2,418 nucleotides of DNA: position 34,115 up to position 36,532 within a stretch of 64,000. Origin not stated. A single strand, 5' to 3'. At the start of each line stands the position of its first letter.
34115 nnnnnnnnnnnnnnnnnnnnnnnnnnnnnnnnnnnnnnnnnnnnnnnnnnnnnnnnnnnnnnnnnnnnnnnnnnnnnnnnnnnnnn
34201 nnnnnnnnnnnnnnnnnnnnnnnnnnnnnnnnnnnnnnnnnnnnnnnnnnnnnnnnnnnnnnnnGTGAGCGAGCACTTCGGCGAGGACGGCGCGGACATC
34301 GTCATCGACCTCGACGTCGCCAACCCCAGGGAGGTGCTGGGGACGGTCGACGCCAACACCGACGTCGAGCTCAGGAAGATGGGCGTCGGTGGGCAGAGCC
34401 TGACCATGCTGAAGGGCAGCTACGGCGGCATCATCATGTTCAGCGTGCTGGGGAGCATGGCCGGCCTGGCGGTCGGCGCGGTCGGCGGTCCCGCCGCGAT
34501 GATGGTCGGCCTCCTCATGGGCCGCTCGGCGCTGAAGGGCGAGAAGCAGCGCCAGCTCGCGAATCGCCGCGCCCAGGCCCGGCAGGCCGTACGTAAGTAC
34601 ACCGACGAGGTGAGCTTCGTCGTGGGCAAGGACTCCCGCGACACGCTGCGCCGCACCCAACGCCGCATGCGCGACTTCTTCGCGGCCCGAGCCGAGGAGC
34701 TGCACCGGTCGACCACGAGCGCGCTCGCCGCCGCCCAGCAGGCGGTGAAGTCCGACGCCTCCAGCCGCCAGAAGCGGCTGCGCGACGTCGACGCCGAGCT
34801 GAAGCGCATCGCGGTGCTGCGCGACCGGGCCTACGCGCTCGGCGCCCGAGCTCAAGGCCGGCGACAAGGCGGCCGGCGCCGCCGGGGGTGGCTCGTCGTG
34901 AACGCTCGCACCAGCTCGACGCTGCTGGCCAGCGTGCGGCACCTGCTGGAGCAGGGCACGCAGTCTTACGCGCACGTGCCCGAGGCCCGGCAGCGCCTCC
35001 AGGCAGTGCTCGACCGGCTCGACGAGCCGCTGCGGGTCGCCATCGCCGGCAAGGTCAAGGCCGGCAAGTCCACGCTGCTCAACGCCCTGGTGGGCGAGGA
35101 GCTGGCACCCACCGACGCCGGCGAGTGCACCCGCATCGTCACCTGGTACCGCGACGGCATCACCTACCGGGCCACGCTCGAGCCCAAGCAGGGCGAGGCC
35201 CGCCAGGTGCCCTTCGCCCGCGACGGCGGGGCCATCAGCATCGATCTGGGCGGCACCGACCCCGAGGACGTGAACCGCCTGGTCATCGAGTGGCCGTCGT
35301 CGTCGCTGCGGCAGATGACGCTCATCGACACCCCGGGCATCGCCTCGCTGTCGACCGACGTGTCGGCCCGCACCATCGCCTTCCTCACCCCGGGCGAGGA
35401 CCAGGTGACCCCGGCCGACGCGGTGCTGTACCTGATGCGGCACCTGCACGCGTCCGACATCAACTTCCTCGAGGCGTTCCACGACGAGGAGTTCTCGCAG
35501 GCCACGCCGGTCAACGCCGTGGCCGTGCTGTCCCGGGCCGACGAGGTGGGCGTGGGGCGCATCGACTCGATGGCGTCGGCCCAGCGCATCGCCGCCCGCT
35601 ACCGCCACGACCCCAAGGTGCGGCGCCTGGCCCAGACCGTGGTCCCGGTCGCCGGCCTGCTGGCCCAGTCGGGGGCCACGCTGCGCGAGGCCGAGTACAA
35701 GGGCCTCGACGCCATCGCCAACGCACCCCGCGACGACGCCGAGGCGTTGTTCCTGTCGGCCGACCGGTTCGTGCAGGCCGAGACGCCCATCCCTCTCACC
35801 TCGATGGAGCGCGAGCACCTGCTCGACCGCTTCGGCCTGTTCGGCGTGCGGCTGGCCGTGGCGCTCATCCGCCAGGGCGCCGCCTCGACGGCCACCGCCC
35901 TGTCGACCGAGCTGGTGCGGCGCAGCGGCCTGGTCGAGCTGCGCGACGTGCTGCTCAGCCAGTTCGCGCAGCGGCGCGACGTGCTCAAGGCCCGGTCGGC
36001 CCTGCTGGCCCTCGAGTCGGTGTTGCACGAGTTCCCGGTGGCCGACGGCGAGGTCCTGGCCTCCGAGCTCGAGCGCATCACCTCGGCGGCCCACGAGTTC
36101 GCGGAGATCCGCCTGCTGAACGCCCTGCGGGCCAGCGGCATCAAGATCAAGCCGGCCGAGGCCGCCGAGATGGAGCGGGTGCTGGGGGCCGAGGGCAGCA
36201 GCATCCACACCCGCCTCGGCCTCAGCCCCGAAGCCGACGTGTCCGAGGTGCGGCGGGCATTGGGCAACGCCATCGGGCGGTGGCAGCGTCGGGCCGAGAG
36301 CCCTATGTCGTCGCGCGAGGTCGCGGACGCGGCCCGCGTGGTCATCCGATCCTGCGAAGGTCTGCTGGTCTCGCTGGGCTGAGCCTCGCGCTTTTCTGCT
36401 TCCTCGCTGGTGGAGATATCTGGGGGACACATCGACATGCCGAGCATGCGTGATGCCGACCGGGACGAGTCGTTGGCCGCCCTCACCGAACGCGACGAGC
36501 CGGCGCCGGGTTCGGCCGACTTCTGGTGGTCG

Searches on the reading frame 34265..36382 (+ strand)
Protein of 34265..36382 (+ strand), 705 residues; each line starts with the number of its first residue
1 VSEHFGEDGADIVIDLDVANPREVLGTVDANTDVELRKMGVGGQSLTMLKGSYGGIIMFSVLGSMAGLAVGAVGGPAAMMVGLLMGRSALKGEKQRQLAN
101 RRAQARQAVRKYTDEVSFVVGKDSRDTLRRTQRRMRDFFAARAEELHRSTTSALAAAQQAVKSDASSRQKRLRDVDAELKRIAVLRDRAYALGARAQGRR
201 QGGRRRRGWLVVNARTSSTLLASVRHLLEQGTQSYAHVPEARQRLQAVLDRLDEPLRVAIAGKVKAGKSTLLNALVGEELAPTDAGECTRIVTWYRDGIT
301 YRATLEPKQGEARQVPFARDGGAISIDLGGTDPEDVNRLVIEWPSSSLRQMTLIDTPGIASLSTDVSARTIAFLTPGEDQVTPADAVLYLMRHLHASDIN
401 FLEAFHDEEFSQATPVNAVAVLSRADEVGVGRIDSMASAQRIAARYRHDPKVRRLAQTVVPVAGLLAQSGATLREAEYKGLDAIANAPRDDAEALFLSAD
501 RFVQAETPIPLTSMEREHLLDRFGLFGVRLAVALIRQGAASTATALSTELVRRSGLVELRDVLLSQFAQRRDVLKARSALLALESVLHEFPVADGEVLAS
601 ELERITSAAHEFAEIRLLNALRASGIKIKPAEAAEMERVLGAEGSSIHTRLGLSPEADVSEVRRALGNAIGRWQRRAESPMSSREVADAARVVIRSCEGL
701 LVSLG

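Call 5: search_protein_families(library=pfam, proteins=[window:34265-36382:+], max_evalue=0.01)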
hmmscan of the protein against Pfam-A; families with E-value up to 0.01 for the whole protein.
window:34265-36382:+ (705 aa): 3 families
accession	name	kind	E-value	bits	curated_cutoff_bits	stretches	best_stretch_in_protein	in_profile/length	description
PF00350.29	Dynamin_N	-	4.7e-12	46.7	27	1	258-395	1-140/168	Dynamin family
PF01926.29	MMR_HSR1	-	1.2e-08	35.5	21.9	1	257-393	1-85/113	50S ribosome-binding GTPase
PF03193.22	RsgA_GTPase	-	0.0015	18.8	30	0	230-280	82-131/174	RsgA GTPase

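Call 7: search_protein_families(library=ncbifam, proteins=[window:34265-36382:+], max_evalue=0.01)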
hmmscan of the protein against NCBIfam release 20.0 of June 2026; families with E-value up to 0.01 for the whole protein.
window:34265-36382:+ (705 aa): 12 families
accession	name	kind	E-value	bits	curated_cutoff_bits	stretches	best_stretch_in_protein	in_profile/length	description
NF000908.1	PRK00089.1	equivalog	1.7e-07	30.8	237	1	258-283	6-31/291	GTPase Era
TIGR03594.1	GTPase_EngA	equivalog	3.8e-07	29.5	306.7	1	239-279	161-199/432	ribosome biogenesis GTPase Der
TIGR00231.1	small_GTP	domain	2.3e-06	27.5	42.5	1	256-365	4-69/164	GTP-binding protein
NF052648.1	DynmDynABac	equivalog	5.2e-06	24.6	1600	1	244-407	29-187/1187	dynamin GTPase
TIGR00450.1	mnmE_trmE_thdF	equivalog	2.3e-05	23.7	252.6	1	223-279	181-233/446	tRNA uridine-5-carboxymethylaminomethyl(34) synthesis GTPase MnmE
NF003661.0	PRK05291.1-3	equivalog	0.00011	21.7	380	1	248-281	209-242/448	tRNA uridine-5-carboxymethylaminomethyl(34) synthesis GTPase MnmE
NF007368.0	PRK09866.1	equivalog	0.00039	18.8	1146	1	238-293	51-107/742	clamp-binding protein CrfC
TIGR00436.1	era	equivalog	0.0015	18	116.25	0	257-281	2-26/270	GTPase Era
TIGR03596.1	GTPase_YlqF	equivalog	0.0016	17.9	208.2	0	252-284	115-147/276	ribosome biogenesis GTPase YlqF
TIGR03918.1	GTP_HydF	equivalog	0.0027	16.6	325.55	0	256-281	8-33/392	[FeFe] hydrogenase H-cluster maturation GTPase HydF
NF049994.1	slr1306_fam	domain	0.0066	15.1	490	0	209-280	58-133/470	slr1306 family protein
NF006958.0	PRK09435.1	equivalog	0.0071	15.4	329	1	219-277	23-78/333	methylmalonyl Co-A mutase-associated GTPase MeaB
